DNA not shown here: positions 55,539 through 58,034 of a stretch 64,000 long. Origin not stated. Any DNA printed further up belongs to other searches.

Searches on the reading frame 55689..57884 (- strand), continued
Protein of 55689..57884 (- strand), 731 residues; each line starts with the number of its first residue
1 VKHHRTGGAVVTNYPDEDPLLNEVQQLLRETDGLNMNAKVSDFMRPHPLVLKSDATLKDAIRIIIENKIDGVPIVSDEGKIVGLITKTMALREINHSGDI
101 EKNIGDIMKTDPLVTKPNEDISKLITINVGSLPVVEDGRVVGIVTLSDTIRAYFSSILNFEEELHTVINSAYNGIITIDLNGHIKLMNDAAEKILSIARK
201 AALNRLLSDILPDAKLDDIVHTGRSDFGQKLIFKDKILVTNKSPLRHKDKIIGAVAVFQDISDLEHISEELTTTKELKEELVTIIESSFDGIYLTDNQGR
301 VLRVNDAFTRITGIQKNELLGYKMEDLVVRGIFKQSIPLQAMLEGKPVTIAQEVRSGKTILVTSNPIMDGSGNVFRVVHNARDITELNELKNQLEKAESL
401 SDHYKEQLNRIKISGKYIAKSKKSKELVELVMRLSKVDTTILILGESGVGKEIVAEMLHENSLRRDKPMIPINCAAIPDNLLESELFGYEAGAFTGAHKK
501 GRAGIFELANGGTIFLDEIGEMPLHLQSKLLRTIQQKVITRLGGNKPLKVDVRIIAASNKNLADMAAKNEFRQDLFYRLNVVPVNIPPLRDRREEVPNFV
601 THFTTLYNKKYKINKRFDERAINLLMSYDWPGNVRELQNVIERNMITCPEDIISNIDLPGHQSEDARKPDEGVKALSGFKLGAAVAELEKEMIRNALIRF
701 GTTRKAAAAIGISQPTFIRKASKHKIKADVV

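Call 9: find_related_loci(query=A1, collection=genome_contigs, flank=10000)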
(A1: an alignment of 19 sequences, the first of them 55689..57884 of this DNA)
Query A1 (731 aa) in genome_contigs; peptide patterns used: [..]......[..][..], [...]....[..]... (x = any residue, [..] = any of these).
600 stretches matched a pattern (row limit reached: there are more); 598 encode a relative of the query (tblastn E <= 1e-3); the best 80 are kept; 80 distinct loci.
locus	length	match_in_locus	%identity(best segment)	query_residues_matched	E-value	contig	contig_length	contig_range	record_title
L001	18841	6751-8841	40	37-730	2e-176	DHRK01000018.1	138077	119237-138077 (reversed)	MAG TPA_asm: Syntrophomonas sp. UBA5314 UBA5314_contig_908, whole genome shotgun sequence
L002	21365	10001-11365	44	274-727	7e-120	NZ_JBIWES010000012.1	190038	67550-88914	Peribacillus sp. NPDC096622 NPDC096622_227_H2.ctg-0012, whole genome shotgun sequence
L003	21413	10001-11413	41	156-727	3e-118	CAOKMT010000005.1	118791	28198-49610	MAG TPA_asm: uncultured Sporosarcina sp. isolate SRR15633999_bin.4_metawrap_v1.3_MAG genome assembly, contig: NODE.98_le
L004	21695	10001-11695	38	154-723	2e-110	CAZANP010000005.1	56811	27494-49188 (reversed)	MAG TPA_asm: uncultured Thermotoga sp. isolate binchicken_co19_499 genome assembly, contig: NODE_554_length_56811_cov_11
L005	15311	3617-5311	38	165-726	2e-108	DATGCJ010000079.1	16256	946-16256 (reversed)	MAG TPA_asm: Halanaerobiales bacterium isolate SMAG_U9645 k141_277977, whole genome shotgun sequence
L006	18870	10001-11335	42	280-727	9e-107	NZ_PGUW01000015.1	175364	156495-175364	Bacillus sp. V5-8f V5-8f_contig_16, whole genome shotgun sequence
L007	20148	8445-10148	37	159-727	4e-102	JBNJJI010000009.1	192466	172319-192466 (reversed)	MAG: Bacillota bacterium isolate BSe3 9, whole genome shotgun sequence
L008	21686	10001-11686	36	163-726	2e-100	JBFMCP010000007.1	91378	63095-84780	MAG: Nitrospirota bacterium isolate MAG196 MAG196_7, whole genome shotgun sequence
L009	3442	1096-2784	36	163-724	3e-98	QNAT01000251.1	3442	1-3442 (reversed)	MAG: Thermotoga sp. isolate B3_G13 B3_Guay13_scaffold_03652, whole genome shotgun sequence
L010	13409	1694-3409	34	70-729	6e-96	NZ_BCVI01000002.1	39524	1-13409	Neobacillus soli NBRC 102451, whole genome shotgun sequence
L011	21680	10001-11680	36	167-726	6e-94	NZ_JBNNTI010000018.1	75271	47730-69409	Viridibacillus sp. NPDC096237 NPDC096237_221_D6.ctg-0018, whole genome shotgun sequence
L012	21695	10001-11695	37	159-720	3e-113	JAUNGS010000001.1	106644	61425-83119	MAG: Eubacterium sp. isolate S27M_St_31 NODE_81_length_106644_cov_10.385837, whole genome shotgun sequence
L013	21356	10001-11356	35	281-726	5e-92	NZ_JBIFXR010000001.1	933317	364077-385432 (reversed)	Halomonas sp. HNIBRBA4712 1, whole genome shotgun sequence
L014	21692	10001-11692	35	167-729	1e-89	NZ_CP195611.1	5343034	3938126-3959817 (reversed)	Cytobacillus sp. BC1816 chromosome, complete genome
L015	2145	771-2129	38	163-720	7e-94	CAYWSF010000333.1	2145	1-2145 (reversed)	MAG TPA_asm: uncultured Desulfosporosinus sp. isolate SRP192927_co5_228 genome assembly, contig: NODE_142965_length_2145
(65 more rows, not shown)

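Call 10: find_encoding_contigs(protein=P0007, flank=10000, max_places=2)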
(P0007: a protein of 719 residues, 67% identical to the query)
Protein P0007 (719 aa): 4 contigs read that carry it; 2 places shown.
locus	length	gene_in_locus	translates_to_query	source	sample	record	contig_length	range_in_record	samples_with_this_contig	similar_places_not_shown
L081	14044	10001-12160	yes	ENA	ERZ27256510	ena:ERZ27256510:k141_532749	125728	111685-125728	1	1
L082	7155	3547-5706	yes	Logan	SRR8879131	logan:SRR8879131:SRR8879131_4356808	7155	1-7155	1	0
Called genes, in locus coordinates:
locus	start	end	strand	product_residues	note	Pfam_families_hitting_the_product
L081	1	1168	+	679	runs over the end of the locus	PF26965:MimR_N, PF00989:PAS (faint), PF00158:Sigma54_activat, PF14532:Sigma54_activ_2, PF07724:AAA_2 (faint), PF07728:AAA_5, PF25601:AAA_lid_14, PF02954:HTH_8 (faint)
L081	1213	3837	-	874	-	PF00989:PAS, PF08447:PAS_3, PF08448:PAS_4, PF13426:PAS_9, PF00989:PAS, PF08447:PAS_3, PF13426:PAS_9, PF00989:PAS, +16 more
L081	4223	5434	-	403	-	PF00108:Thiolase_N, PF00109:ketoacyl-synt (faint), PF02803:Thiolase_C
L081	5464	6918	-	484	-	PF11794:HpaB_N, PF03241:HpaB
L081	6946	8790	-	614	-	PF00501:AMP-binding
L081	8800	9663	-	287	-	PF02737:3HCDH_N, PF00725:3HCDH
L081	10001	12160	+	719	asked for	PF00571:CBS, PF00989:PAS, PF00989:PAS, PF08448:PAS_4, PF13426:PAS_9, PF00158:Sigma54_activat, PF14532:Sigma54_activ_2, PF25601:AAA_lid_14, +5 more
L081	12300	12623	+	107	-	PF07883:Cupin_2 (weak)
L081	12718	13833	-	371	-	-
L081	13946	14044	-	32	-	?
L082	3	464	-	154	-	?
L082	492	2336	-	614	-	PF00501:AMP-binding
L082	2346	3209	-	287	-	PF02737:3HCDH_N, PF00725:3HCDH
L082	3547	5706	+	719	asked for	PF00571:CBS, PF00989:PAS, PF00989:PAS, PF08448:PAS_4, PF13426:PAS_9, PF00158:Sigma54_activat, PF14532:Sigma54_activ_2, PF25601:AAA_lid_14, +5 more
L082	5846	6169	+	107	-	PF07883:Cupin_2 (weak)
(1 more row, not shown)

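Call 11: find_encoding_contigs(protein=P0006, flank=10000, max_places=2)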
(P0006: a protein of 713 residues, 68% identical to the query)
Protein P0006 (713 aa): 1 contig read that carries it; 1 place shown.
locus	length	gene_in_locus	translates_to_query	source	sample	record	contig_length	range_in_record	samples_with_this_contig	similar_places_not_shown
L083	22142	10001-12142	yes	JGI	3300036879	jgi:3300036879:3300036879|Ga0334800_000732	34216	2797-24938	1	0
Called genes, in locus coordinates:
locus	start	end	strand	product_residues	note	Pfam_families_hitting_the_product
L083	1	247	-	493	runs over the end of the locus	PF11794:HpaB_N, PF03241:HpaB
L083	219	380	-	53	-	-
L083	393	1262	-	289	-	PF01734:Patatin, PF19890:DUF6363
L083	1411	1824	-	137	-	PF00368:HMG-CoA_red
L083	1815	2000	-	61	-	-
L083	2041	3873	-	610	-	PF00501:AMP-binding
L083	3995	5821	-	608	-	PF02771:Acyl-CoA_dh_N, PF02770:Acyl-CoA_dh_M, PF00441:Acyl-CoA_dh_1, PF22924:ACOX_C_alpha1 (weak), PF08028:Acyl-CoA_dh_2, PF12806:Acyl-CoA_dh_C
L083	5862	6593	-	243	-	PF00378:ECH_1, PF16113:ECH_2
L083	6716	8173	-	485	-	PF11794:HpaB_N, PF03241:HpaB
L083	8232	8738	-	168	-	-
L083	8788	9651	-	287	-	PF02737:3HCDH_N, PF00725:3HCDH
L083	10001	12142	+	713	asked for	PF00571:CBS, PF00989:PAS, PF08448:PAS_4, PF13426:PAS_9, PF00158:Sigma54_activat, PF14532:Sigma54_activ_2, PF07728:AAA_5, PF25601:AAA_lid_14, +2 more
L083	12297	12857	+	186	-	-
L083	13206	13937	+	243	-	PF07826:IMP_cyclohyd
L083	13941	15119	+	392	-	PF01808:AICARFT_IMPCHas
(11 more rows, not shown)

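Call 12: find_encoding_contigs(protein=P0003, flank=10000, max_places=2)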
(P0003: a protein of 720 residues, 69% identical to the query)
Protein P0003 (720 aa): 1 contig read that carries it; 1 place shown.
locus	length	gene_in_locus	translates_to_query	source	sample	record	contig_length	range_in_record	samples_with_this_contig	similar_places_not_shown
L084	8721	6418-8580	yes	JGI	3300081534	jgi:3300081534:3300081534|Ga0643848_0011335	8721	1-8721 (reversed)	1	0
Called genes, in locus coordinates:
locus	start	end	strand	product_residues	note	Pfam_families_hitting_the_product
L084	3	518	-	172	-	?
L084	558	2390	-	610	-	PF00501:AMP-binding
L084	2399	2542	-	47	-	-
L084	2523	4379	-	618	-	PF02771:Acyl-CoA_dh_N, PF02770:Acyl-CoA_dh_M, PF00441:Acyl-CoA_dh_1, PF08028:Acyl-CoA_dh_2, PF22924:ACOX_C_alpha1 (weak), PF12806:Acyl-CoA_dh_C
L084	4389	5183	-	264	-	PF00378:ECH_1, PF16113:ECH_2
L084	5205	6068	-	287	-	PF02737:3HCDH_N, PF00725:3HCDH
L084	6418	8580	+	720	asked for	PF00571:CBS, PF00989:PAS, PF00989:PAS, PF08448:PAS_4, PF13426:PAS_9, PF00158:Sigma54_activat, PF14532:Sigma54_activ_2, PF25601:AAA_lid_14, +6 more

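Call 32: find_encoding_contigs(protein=P0008, flank=6000, max_places=1)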
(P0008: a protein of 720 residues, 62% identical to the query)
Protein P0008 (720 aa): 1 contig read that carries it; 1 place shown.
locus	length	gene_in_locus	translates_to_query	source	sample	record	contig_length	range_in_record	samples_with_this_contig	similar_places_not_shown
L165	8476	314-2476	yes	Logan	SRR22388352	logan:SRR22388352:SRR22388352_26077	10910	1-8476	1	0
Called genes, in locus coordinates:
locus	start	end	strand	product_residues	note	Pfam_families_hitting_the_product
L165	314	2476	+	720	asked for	PF00571:CBS, PF00989:PAS, PF13426:PAS_9, PF00158:Sigma54_activat, PF14532:Sigma54_activ_2, PF07728:AAA_5, PF25601:AAA_lid_14, PF18024:HTH_50, +6 more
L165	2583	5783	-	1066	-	PF25596:CPSase_L_D1, PF02222:ATP-grasp, PF02786:CPSase_L_D2, PF07478:Dala_Dala_lig_C, PF02787:CPSase_L_D3, PF25596:CPSase_L_D1, PF02786:CPSase_L_D2, PF02222:ATP-grasp, +6 more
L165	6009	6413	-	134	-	PF14489:QueF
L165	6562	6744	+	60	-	PF21349:RUBY_RBDX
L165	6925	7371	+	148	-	PF14534:DUF4440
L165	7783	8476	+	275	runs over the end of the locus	PF00106:adh_short, PF08659:KR, PF13561:adh_short_C2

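Call 33: find_encoding_contigs(protein=P0022, flank=8000, max_places=1)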
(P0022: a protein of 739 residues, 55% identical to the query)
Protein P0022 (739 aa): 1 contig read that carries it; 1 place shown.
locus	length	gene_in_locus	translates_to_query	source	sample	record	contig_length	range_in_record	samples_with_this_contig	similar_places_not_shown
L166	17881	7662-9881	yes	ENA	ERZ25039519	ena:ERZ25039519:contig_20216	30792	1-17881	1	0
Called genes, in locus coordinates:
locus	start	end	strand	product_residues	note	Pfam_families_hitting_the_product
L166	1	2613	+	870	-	?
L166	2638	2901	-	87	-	PF04606:Ogr_Delta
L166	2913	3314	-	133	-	PF18908:DUF5663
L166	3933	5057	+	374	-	PF01837:HcyBio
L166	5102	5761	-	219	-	PF00730:HhH-GPD, PF00633:HHH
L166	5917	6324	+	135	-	-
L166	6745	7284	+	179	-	PF04473:DUF553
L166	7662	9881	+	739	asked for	PF00571:CBS, PF00989:PAS, PF00989:PAS, PF13426:PAS_9, PF00158:Sigma54_activat, PF14532:Sigma54_activ_2, PF07728:AAA_5, PF25601:AAA_lid_14, +3 more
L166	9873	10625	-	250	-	PF00378:ECH_1, PF16113:ECH_2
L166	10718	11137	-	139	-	PF01575:MaoC_dehydratas, PF13452:FAS1_DH_region (weak)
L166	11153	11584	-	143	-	PF01575:MaoC_dehydratas (weak), PF13452:FAS1_DH_region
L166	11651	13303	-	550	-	PF00501:AMP-binding, PF13193:AMP-binding_C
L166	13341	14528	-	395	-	PF00108:Thiolase_N, PF02803:Thiolase_C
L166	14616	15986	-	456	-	PF00083:Sugar_tr (weak), PF07690:MFS_1, PF00083:Sugar_tr (weak), PF07690:MFS_1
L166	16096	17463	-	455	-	PF00501:AMP-binding, PF14535:AMP-binding_C_2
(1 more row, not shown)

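Call 34: find_encoding_contigs(protein=P0021, flank=8000, max_places=1)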
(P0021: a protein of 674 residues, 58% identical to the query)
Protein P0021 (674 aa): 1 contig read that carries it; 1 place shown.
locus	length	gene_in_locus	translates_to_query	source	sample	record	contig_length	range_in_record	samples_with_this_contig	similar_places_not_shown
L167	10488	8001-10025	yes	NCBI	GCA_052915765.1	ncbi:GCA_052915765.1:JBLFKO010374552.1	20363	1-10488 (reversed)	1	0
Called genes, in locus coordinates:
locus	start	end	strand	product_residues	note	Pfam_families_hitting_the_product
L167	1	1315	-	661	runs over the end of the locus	PF00501:AMP-binding, PF23562:AMP-binding_C_3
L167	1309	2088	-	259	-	PF00005:ABC_tran, PF12399:BCA_ABC_TP_C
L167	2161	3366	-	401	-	PF00108:Thiolase_N, PF02803:Thiolase_C (weak), PF22691:Thiolase_C_1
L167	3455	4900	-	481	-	PF12172:zf-ChsH2 (weak), PF01796:OB_ChsH2_C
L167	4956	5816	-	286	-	PF02737:3HCDH_N, PF03446:NAD_binding_2 (faint), PF00725:3HCDH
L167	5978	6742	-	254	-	PF00378:ECH_1, PF16113:ECH_2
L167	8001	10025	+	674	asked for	PF00989:PAS, PF00989:PAS, PF08448:PAS_4, PF13426:PAS_9, PF00158:Sigma54_activat, PF14532:Sigma54_activ_2, PF25601:AAA_lid_14, PF18024:HTH_50, +5 more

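Call 35: find_encoding_contigs(protein=P0023, flank=8000, max_places=1)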
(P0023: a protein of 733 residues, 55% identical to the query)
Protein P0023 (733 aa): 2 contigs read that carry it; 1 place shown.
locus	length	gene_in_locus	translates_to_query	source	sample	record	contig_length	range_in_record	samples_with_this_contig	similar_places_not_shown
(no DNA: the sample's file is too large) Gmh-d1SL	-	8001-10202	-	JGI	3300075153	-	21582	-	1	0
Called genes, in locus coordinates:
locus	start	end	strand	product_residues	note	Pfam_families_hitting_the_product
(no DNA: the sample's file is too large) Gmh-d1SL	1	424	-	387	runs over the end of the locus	PF13433:Peripla_BP_5, PF13458:Peripla_BP_6, PF01094:ANF_receptor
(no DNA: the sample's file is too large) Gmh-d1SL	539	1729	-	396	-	PF00108:Thiolase_N, PF02803:Thiolase_C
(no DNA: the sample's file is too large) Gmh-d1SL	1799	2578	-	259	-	PF00378:ECH_1, PF16113:ECH_2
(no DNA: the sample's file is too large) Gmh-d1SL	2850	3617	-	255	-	PF00106:adh_short, PF08659:KR (weak), PF13561:adh_short_C2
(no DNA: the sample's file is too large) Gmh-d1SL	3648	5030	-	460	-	PF13450:NAD_binding_8, PF01593:Amino_oxidase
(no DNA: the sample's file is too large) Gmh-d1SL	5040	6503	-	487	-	PF11794:HpaB_N, PF03241:HpaB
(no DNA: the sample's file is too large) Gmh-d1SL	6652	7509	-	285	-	PF01210:NAD_Gly3P_dh_N (weak), PF02737:3HCDH_N, PF00725:3HCDH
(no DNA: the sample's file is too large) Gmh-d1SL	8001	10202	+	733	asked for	PF00571:CBS, PF00989:PAS, PF13426:PAS_9, PF00989:PAS, PF13426:PAS_9, PF00158:Sigma54_activat, PF14532:Sigma54_activ_2, PF25601:AAA_lid_14, +8 more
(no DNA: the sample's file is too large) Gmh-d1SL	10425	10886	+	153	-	PF13801:Metal_resist, PF07813:LTXXQ (weak)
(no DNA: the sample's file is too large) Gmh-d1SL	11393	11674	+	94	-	?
